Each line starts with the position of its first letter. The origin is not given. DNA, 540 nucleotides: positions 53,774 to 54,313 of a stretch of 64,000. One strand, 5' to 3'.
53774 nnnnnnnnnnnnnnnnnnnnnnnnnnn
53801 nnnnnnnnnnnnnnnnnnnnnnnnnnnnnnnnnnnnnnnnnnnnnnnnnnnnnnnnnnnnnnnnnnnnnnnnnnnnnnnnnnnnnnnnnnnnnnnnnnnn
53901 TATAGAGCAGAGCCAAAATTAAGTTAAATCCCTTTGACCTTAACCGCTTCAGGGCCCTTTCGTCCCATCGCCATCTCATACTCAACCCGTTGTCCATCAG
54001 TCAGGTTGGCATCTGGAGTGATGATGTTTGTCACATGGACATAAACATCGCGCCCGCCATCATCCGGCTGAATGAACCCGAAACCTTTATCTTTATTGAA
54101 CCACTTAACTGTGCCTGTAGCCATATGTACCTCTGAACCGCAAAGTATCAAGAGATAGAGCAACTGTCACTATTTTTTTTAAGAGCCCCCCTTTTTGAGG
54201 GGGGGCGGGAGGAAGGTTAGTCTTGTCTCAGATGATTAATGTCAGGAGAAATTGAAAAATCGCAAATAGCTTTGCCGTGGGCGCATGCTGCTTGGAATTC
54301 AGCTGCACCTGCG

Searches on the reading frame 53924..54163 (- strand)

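Call 3: search_protein_families(library=pfam, proteins=[window:53924-54163:-], max_evalue=0.01)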
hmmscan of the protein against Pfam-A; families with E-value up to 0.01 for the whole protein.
window:53924-54163:- (79 aa): 2 families
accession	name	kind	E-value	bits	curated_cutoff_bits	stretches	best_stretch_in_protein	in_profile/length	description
PF00313.28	CSD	-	2.5e-24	85.4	27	1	16-78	2-65/66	'Cold-shock' DNA-binding domain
PF08206.17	OB_RNB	-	0.00019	21.5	24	1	25-46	7-28/58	Ribonuclease B OB domain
